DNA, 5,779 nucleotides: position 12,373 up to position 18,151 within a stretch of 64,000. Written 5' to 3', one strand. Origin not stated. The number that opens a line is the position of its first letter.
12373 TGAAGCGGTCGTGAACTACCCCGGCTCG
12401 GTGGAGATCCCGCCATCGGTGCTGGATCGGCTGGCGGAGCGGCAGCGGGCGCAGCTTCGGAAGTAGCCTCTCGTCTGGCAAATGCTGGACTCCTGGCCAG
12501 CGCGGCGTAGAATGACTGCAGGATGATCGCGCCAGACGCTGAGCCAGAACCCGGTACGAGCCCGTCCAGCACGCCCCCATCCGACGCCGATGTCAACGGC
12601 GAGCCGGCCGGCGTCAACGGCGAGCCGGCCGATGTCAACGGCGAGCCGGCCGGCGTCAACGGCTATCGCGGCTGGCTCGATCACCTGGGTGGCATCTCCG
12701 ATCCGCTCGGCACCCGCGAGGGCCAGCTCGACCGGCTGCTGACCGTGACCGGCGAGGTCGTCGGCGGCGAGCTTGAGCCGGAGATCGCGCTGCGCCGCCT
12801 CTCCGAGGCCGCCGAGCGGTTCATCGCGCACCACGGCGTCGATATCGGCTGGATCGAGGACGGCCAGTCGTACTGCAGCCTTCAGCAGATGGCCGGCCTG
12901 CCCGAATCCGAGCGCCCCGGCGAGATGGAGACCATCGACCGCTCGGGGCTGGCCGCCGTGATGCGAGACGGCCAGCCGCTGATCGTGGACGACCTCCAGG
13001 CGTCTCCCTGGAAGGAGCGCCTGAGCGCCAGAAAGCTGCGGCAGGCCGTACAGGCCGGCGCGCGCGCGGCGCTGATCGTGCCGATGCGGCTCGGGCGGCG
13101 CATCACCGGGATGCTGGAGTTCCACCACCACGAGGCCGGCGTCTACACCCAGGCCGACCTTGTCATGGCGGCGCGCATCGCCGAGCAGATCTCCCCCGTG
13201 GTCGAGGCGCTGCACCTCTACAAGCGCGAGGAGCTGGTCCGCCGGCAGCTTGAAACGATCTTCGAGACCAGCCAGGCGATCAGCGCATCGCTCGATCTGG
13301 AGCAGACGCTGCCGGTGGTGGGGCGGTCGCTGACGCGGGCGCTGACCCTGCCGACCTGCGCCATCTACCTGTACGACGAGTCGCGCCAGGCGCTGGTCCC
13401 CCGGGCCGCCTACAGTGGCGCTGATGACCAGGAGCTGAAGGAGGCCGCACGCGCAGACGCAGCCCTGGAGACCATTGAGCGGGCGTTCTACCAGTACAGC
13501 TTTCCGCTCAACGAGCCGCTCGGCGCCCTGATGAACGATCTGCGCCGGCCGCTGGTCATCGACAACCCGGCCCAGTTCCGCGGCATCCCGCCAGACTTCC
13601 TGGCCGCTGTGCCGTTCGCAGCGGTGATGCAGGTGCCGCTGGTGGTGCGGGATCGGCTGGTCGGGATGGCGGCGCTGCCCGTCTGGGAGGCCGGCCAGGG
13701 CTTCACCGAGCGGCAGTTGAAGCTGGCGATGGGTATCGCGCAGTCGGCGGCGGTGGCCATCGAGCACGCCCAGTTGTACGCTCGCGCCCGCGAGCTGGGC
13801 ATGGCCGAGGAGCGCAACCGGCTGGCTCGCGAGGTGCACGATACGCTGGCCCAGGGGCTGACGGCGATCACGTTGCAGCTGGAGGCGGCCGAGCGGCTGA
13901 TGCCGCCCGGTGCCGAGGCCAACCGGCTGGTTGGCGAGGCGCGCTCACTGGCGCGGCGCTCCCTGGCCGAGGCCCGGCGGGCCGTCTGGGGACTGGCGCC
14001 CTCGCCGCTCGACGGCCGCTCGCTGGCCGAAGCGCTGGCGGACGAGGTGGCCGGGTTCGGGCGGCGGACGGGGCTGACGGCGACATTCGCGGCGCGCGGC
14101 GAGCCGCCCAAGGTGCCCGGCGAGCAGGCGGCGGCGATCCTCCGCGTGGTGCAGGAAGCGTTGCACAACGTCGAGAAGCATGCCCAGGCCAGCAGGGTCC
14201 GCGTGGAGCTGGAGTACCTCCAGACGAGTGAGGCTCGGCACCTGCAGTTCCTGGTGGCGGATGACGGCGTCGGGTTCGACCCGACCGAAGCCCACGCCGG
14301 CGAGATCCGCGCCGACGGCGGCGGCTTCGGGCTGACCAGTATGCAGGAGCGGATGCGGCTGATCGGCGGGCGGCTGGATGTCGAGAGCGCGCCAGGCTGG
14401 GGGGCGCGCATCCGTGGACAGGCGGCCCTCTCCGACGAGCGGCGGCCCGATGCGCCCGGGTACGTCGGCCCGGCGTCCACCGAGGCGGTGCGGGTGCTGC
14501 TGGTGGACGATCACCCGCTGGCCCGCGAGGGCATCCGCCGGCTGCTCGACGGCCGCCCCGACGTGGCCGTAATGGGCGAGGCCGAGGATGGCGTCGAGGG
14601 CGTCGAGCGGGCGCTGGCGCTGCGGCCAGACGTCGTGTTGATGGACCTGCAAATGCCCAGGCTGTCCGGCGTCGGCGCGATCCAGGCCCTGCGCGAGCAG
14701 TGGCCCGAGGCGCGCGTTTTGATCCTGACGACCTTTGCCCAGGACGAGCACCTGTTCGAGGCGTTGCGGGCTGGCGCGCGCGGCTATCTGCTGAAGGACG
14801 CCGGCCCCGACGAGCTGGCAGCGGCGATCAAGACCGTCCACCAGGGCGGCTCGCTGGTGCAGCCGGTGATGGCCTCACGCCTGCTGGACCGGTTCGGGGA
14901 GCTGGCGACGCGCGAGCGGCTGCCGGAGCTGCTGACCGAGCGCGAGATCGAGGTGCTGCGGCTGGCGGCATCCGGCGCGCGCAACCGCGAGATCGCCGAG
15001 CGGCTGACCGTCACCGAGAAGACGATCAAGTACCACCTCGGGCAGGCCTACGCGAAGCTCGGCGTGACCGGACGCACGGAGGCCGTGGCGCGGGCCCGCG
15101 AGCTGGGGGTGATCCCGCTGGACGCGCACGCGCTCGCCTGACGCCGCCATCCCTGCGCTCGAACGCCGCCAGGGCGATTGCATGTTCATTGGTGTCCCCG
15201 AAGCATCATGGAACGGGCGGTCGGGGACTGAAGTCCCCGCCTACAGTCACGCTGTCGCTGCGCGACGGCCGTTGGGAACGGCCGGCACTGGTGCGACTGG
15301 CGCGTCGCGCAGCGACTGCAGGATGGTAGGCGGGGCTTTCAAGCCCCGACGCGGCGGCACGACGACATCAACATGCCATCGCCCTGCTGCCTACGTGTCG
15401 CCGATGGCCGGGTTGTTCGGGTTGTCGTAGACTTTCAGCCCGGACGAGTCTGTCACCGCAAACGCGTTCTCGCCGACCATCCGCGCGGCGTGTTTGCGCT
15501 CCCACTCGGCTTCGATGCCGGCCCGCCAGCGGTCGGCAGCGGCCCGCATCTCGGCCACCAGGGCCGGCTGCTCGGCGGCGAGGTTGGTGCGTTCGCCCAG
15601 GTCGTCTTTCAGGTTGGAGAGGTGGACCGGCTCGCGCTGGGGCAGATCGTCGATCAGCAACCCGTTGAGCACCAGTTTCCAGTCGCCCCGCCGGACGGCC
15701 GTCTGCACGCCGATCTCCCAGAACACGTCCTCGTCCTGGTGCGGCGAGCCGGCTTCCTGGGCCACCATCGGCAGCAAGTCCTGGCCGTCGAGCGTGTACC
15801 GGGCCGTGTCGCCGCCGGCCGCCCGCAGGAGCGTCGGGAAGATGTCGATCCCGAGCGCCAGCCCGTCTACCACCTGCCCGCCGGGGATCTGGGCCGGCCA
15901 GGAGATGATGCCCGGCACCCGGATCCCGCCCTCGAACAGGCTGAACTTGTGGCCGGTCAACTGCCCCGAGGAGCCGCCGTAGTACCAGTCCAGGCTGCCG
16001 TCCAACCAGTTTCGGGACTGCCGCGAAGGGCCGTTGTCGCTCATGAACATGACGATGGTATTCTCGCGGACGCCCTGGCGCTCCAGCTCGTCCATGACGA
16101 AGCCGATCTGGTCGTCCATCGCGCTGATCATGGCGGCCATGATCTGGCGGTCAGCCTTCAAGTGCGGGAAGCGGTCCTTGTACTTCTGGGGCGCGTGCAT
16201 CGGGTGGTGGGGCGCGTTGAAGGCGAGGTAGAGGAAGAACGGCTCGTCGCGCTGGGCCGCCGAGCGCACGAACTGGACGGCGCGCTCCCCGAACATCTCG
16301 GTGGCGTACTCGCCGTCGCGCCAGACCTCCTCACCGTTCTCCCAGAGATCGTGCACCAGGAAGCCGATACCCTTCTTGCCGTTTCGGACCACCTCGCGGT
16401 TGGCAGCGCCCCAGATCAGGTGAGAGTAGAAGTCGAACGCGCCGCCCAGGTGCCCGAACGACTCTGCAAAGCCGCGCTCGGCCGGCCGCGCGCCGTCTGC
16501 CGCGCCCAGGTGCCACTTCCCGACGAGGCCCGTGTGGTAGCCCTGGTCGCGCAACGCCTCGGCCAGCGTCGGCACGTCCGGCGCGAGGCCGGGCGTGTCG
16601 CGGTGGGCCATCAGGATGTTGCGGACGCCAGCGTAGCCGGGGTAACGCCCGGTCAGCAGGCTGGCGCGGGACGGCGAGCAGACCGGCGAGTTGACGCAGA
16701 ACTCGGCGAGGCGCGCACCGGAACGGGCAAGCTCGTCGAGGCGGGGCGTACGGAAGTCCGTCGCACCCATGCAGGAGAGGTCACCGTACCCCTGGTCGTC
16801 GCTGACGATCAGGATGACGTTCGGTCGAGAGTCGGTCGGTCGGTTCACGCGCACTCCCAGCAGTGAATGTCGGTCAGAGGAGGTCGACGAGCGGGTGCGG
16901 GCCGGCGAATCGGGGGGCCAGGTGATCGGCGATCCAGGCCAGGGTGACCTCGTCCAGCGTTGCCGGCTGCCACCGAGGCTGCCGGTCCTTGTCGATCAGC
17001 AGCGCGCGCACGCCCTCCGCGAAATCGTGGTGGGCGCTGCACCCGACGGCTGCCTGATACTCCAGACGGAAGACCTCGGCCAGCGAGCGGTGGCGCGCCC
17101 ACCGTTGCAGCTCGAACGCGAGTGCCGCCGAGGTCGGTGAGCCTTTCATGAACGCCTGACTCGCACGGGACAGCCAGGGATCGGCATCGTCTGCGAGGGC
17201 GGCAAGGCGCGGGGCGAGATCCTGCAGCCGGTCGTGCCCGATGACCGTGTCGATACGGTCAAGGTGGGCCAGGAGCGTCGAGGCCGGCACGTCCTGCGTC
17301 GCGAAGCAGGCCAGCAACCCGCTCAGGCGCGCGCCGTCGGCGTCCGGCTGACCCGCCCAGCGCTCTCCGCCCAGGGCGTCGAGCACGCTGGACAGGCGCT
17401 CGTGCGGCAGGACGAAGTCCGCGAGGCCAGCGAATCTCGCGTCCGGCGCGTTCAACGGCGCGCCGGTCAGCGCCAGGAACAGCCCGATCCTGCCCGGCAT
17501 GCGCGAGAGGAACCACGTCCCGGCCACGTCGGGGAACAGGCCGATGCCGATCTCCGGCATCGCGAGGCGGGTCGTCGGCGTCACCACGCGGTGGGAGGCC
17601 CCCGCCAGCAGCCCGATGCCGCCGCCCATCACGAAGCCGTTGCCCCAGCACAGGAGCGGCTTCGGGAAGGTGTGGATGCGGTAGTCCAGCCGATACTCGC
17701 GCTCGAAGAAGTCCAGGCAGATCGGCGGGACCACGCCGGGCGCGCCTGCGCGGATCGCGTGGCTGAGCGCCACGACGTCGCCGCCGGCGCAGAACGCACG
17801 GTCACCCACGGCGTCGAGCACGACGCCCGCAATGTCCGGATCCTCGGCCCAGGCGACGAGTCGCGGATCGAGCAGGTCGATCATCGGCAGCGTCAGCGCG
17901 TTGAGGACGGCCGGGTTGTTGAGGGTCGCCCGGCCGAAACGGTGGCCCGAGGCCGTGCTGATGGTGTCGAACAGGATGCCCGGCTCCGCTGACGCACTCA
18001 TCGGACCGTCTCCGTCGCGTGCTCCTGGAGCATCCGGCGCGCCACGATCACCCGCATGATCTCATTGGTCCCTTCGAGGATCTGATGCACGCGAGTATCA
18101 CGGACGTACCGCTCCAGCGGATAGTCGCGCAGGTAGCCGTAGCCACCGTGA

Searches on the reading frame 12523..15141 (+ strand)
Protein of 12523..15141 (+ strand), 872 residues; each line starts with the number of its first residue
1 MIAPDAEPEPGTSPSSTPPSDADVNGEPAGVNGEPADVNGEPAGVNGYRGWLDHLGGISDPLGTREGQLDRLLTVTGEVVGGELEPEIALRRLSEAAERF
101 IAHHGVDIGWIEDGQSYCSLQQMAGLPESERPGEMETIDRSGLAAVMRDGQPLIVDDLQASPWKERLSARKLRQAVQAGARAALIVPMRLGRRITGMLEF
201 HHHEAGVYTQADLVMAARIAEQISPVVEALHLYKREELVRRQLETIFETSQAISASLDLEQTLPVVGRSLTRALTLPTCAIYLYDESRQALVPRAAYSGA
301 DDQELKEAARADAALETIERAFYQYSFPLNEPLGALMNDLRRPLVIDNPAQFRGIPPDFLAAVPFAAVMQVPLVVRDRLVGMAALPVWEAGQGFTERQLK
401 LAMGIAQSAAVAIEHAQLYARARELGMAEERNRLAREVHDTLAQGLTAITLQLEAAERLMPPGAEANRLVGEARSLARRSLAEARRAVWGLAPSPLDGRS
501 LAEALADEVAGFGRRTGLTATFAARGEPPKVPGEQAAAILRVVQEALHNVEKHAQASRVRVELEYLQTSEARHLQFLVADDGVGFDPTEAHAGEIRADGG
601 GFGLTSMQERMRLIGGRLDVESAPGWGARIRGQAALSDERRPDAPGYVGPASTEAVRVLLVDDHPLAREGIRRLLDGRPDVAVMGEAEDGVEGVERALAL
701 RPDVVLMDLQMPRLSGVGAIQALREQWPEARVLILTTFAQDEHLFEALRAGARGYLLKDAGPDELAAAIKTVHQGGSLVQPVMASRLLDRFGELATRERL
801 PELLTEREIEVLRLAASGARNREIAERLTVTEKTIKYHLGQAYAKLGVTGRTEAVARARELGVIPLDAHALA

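Call 50: search_protein_families(library=pfam, proteins=[window:12523-15141:+], max_evalue=0.0001)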
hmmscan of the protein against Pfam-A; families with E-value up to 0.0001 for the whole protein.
window:12523-15141:+ (872 aa): 8 families
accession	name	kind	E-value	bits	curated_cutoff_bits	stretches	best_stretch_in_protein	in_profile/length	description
PF00072.30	Response_reg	-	8.1e-27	94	30.2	1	658-770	1-111/111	Response regulator receiver domain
PF13185.12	GAF_2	-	1.1e-23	84.4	28.6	2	85-227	3-135/136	GAF domain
PF07730.19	HisKA_3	-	3.9e-18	66.2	24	1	430-495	1-67/68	Histidine kinase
PF01590.32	GAF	-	5.2e-18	66.3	22.4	2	110-224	25-130/133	GAF domain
PF00196.25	GerE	-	2.3e-17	62.8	23.5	1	803-856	2-55/57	Bacterial regulatory proteins, luxR family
PF13492.12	GAF_3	-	3e-13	50.7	27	1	270-415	13-129/129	GAF domain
PF02518.31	HATPase_c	-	2.6e-12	47.6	26.4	1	537-631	4-104/111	Histidine kinase-, DNA gyrase B-, and HSP90-like ATPase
PF13581.12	HATPase_c_2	-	2.8e-07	31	27.4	1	530-609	23-107/127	Histidine kinase-like ATPase domain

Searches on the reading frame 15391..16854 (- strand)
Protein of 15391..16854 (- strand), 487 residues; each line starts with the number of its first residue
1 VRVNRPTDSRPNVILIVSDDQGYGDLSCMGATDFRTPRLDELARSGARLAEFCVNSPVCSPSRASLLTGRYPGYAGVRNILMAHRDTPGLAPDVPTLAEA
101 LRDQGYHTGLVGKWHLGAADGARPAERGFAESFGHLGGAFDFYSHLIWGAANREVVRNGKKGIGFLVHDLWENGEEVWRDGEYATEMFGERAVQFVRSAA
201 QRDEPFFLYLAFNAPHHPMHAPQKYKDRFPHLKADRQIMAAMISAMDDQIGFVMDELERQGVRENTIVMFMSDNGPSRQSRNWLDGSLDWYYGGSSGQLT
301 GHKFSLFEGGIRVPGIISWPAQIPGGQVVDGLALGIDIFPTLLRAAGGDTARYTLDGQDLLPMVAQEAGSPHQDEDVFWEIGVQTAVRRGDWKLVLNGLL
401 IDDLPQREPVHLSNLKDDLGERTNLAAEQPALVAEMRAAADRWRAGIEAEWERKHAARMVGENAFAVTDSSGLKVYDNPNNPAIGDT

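Call 38: search_protein_families(library=pfam, proteins=[window:15391-16854:-], max_evalue=0.0001)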
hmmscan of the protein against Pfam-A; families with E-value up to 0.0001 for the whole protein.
window:15391-16854:- (487 aa): 3 families
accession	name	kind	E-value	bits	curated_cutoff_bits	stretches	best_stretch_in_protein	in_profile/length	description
PF00884.28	Sulfatase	-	5.8e-60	203.6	25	1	11-347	1-300/301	Sulfatase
PF01663.27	Phosphodiest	-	4.6e-08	33.5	23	1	33-275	18-220/342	Type I phosphodiesterase / nucleotide pyrophosphatase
PF16347.10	SGSH_C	-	1.6e-06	28.8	29.3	1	305-375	10-79/154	N-sulphoglucosamine sulphohydrolase, C-terminal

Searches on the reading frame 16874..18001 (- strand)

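Call 38: search_protein_families(library=pfam, proteins=[window:16874-18001:-], max_evalue=0.0001)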
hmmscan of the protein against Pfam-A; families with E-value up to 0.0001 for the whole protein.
window:16874-18001:- (375 aa): 2 families
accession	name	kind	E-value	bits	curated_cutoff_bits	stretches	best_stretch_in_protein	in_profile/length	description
PF16113.10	ECH_2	-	5.3e-111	371.8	27.2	1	23-360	2-334/335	Enoyl-CoA hydratase/isomerase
PF00378.25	ECH_1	-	1e-20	74.6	27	1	26-205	10-181/251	Enoyl-CoA hydratase/isomerase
